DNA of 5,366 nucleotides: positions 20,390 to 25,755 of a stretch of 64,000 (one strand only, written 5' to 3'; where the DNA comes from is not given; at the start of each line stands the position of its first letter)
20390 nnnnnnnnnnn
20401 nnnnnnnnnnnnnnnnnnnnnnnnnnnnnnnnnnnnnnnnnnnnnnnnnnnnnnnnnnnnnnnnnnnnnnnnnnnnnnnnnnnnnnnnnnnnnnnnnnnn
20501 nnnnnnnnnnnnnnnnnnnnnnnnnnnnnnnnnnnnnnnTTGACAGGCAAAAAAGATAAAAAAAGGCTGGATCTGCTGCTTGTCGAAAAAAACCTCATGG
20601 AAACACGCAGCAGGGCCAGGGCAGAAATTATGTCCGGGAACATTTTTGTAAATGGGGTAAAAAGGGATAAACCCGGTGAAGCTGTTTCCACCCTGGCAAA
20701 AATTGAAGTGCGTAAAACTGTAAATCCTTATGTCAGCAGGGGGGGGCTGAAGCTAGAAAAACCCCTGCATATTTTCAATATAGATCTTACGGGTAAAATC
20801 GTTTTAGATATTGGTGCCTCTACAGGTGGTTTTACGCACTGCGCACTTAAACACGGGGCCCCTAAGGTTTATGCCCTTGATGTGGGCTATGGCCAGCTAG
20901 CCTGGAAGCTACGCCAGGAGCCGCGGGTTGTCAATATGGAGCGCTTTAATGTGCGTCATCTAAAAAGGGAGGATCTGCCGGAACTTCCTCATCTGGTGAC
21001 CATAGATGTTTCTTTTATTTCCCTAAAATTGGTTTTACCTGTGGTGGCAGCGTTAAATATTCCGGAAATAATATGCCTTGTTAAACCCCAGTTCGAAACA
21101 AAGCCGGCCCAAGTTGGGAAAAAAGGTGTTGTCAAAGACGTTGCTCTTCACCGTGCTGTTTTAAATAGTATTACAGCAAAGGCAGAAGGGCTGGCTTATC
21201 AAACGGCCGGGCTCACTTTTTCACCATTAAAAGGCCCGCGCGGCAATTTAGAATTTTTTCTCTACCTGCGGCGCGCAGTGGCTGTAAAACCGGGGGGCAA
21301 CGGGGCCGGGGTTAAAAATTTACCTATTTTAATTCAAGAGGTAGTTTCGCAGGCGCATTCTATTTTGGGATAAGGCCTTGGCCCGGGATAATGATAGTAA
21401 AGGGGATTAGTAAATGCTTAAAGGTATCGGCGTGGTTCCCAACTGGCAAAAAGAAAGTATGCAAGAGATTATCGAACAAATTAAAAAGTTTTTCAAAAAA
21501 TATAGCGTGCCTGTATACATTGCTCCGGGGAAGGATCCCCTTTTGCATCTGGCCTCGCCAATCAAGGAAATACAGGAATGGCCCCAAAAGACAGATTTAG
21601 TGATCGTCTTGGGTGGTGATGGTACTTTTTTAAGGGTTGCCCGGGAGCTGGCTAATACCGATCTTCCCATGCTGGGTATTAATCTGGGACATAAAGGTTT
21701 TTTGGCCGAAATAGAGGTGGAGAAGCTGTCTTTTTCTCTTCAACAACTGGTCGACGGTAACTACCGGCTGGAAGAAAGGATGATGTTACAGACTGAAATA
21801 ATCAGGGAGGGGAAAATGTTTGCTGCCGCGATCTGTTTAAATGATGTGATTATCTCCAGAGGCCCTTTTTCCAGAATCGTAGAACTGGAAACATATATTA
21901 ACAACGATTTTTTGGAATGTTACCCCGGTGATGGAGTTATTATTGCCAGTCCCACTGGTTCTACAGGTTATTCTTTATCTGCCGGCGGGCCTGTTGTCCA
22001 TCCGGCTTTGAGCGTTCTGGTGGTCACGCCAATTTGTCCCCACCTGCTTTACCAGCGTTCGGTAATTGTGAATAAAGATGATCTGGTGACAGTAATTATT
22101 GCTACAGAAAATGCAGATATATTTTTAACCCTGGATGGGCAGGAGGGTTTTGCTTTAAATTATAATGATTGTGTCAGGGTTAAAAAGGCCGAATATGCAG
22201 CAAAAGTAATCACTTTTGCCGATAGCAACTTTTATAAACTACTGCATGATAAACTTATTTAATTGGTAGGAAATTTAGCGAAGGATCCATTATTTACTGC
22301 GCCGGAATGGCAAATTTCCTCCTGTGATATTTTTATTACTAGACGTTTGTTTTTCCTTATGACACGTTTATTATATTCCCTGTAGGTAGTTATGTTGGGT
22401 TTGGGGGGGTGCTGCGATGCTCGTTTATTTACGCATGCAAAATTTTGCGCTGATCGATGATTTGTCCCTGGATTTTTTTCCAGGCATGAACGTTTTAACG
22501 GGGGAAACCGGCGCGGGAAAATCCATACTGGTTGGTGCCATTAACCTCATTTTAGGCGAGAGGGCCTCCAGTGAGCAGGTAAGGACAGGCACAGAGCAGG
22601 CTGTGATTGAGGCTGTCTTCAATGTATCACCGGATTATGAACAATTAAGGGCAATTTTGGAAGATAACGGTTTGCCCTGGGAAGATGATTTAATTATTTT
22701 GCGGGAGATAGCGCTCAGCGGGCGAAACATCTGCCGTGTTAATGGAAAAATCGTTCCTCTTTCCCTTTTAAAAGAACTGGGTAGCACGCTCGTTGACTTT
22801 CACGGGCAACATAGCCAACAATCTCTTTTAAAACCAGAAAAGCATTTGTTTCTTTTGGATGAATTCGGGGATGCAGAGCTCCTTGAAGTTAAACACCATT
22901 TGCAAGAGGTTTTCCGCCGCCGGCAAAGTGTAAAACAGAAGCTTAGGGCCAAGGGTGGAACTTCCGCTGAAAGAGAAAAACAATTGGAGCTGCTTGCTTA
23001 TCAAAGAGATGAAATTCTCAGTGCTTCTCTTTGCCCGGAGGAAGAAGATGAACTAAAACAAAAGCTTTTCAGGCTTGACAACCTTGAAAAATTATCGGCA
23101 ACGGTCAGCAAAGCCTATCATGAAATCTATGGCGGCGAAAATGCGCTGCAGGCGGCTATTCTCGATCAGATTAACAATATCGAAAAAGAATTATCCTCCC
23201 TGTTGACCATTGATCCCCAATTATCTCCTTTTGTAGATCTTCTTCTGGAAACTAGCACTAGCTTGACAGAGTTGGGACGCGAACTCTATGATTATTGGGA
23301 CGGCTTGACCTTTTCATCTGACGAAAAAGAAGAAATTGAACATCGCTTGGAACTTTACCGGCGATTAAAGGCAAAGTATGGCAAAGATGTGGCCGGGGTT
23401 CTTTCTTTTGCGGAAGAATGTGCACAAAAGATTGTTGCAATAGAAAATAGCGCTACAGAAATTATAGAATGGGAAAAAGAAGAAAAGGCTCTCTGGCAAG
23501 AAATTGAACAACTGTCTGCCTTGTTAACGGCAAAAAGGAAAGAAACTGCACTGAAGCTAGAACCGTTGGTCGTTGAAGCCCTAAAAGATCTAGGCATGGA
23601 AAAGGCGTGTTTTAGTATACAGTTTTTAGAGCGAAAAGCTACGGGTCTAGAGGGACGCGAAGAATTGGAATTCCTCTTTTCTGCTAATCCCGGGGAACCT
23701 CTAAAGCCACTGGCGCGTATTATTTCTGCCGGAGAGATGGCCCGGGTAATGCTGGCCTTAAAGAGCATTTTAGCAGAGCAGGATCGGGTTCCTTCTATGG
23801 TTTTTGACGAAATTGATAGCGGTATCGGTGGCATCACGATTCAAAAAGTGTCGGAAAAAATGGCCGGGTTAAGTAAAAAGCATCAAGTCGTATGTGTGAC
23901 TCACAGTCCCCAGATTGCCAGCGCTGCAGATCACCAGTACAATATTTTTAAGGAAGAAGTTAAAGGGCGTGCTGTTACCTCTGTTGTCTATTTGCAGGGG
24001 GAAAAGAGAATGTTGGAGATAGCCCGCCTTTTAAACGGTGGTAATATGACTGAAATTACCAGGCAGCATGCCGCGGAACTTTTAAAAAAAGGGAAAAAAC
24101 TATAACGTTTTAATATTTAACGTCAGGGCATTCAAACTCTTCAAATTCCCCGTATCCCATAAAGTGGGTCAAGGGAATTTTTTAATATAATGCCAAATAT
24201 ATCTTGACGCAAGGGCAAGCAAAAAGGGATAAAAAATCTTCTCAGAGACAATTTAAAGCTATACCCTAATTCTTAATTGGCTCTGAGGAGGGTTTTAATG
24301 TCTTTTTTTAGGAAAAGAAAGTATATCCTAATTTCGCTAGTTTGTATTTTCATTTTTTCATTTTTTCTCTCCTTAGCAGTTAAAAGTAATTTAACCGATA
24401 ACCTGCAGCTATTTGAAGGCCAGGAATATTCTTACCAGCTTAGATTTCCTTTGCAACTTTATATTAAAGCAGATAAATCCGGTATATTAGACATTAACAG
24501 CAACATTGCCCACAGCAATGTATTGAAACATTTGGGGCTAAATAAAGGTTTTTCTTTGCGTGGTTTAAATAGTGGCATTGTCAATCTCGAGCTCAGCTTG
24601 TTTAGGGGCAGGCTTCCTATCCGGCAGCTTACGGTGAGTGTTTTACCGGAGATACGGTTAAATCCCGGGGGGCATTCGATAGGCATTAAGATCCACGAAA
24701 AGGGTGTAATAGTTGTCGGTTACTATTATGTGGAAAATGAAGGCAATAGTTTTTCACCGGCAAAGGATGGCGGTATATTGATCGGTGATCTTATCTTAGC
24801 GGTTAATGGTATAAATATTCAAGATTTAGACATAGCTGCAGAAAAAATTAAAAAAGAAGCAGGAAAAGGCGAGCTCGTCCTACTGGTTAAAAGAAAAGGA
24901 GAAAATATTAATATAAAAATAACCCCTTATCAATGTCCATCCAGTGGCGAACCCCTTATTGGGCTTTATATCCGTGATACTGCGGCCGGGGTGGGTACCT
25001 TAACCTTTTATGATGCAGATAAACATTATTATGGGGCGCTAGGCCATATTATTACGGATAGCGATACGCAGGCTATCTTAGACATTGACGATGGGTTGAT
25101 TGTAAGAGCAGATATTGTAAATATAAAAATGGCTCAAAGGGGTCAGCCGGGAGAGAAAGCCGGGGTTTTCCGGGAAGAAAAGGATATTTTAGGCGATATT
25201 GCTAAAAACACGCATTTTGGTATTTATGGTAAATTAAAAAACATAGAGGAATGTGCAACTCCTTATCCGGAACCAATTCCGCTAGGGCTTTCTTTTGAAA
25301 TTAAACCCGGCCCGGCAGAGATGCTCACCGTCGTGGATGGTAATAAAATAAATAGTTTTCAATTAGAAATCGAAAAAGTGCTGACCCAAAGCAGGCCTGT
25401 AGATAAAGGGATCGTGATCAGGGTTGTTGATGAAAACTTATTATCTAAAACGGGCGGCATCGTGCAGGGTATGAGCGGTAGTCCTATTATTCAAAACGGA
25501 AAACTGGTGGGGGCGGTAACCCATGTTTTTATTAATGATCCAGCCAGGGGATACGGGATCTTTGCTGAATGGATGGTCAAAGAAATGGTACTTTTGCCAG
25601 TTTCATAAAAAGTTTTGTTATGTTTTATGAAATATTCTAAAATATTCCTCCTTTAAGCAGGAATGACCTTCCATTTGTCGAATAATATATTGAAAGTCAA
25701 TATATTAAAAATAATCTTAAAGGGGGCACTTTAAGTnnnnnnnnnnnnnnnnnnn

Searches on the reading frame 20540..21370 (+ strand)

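Call 67: search_protein_families(library=pfam, proteins=[window:20540-21370:+], max_evalue=0.000001)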
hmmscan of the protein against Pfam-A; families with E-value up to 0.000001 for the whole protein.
window:20540-21370:+ (277 aa): 2 families
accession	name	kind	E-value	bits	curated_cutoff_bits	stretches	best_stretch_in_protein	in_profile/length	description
PF01728.25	FtsJ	-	2.5e-41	142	24.1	1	64-244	1-180/181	FtsJ-like methyltransferase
PF01479.30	S4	-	6.7e-08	32.6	22.8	1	9-50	2-43/48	S4 domain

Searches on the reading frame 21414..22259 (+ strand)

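Call 67: search_protein_families(library=pfam, proteins=[window:21414-22259:+], max_evalue=0.000001)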
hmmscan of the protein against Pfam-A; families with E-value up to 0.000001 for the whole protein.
window:21414-22259:+ (282 aa): 2 families
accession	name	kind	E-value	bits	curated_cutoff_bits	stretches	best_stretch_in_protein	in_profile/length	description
PF20143.4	NAD_kinase_C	-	3.7e-33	114.4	23.7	1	142-267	1-125/126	ATP-NAD kinase C-terminal domain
PF01513.26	NAD_kinase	-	8.7e-19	68.6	25.5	1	55-117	68-130/130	ATP-NAD kinase N-terminal domain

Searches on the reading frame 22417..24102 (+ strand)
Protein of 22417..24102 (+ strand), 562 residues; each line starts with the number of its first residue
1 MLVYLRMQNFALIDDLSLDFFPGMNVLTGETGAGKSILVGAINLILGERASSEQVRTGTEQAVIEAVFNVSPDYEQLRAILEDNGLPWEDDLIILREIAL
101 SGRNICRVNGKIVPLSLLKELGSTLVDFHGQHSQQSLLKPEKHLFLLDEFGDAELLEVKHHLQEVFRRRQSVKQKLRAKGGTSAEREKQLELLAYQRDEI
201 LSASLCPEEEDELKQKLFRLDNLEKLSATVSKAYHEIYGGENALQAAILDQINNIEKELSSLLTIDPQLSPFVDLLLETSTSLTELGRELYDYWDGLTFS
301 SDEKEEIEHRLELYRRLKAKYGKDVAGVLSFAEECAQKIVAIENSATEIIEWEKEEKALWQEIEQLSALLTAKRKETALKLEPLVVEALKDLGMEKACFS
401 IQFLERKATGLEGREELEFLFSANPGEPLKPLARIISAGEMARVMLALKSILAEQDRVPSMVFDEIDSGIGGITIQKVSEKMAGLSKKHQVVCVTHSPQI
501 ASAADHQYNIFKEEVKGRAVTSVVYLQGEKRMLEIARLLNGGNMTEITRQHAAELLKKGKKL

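Call 67: search_protein_families(library=pfam, proteins=[window:22417-24102:+], max_evalue=0.000001)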
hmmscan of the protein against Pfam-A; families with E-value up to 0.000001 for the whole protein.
window:22417-24102:+ (562 aa): 2 families
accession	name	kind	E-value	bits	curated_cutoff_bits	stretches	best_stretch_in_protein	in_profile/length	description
PF02463.25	SMC_N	-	2.7e-19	69.9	40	1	4-514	4-215/220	RecF/RecN/SMC N terminal domain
PF13476.12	AAA_23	-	6.2e-11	43.7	27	1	5-231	2-194/201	AAA domain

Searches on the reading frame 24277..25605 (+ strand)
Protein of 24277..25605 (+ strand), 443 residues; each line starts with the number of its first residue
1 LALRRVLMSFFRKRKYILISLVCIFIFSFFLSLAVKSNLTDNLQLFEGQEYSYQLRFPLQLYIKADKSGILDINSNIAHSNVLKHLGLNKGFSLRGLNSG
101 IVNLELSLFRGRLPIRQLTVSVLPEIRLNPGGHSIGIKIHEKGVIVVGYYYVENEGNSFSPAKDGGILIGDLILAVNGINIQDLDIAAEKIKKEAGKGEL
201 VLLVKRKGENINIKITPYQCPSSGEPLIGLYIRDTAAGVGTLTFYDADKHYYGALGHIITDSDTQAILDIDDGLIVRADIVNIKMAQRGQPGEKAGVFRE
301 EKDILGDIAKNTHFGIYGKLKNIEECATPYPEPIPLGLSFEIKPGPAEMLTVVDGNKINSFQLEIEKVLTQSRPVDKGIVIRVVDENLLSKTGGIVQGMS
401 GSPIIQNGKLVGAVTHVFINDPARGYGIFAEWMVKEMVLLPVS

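Call 67: search_protein_families(library=pfam, proteins=[window:24277-25605:+], max_evalue=0.000001)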
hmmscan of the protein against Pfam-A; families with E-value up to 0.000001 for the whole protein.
window:24277-25605:+ (443 aa): 3 families
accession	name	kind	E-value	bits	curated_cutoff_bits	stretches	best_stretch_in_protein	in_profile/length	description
PF05580.18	Peptidase_S55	-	8.1e-83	278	25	1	228-434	5-210/210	SpoIVB peptidase S55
PF17820.7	PDZ_6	-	6.3e-10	39.1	27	1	159-206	8-54/54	PDZ domain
PF13180.12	PDZ_2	-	2e-07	31.6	27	1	156-215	19-78/80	PDZ domain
